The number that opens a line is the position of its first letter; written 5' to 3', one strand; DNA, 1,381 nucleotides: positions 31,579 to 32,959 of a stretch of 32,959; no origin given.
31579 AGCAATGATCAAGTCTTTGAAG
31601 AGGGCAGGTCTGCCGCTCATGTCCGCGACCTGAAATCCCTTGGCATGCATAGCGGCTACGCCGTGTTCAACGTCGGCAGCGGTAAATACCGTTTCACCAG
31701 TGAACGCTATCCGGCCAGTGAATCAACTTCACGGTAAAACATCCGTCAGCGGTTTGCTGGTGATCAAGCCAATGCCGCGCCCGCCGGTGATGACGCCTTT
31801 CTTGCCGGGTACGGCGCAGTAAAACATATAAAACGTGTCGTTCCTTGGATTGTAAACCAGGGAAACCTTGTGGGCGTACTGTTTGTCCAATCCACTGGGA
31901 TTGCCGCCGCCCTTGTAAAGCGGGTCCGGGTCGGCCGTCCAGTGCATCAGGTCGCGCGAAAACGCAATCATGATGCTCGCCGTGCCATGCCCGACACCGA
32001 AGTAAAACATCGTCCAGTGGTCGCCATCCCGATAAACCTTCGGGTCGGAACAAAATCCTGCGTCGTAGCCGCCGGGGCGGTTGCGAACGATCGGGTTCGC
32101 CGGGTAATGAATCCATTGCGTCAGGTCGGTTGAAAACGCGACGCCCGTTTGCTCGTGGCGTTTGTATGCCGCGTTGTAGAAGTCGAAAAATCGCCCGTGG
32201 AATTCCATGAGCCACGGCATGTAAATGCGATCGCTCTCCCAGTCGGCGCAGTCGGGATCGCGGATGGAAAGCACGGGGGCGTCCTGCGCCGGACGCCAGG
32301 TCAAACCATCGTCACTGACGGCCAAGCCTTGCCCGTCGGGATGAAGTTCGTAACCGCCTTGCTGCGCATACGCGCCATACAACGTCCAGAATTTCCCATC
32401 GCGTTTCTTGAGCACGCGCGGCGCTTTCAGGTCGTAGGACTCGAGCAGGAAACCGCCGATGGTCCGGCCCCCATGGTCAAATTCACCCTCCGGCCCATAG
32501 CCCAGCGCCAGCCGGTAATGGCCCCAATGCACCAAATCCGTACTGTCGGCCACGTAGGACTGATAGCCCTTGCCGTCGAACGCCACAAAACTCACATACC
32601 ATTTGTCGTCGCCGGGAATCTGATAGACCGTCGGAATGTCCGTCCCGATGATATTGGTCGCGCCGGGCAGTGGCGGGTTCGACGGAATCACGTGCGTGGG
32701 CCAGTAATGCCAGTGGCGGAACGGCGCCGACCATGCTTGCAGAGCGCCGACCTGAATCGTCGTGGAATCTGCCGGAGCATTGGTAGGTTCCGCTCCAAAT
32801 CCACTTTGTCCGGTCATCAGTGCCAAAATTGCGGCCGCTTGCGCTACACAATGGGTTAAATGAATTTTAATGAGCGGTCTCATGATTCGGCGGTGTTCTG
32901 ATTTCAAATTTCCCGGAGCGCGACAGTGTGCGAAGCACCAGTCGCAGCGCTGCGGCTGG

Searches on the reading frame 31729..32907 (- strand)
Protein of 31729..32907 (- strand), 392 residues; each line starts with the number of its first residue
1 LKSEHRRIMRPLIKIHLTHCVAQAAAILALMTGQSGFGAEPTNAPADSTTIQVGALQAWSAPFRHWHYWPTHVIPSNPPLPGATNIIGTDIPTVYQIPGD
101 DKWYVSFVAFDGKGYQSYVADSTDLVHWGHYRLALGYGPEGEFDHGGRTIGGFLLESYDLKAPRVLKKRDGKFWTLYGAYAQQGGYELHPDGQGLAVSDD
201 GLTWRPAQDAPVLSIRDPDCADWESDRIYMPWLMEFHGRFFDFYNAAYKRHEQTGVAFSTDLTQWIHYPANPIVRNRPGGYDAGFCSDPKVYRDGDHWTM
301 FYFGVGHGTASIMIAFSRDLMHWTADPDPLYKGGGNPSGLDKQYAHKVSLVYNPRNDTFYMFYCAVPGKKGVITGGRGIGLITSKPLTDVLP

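Call 9: search_protein_families(library=pfam, proteins=[window:31729-32907:-], max_evalue=0.01)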
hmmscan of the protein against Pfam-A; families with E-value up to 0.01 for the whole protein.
window:31729-32907:- (392 aa): 2 families
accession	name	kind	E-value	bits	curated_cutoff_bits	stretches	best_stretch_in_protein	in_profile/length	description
PF00251.26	Glyco_hydro_32N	-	1.8e-10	41.3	22.1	1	249-332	90-178/307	Glycosyl hydrolases family 32 N-terminal domain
PF04041.19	Glyco_hydro_130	-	9e-05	22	26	0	254-325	69-138/320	beta-1,4-mannooligosaccharide phosphorylase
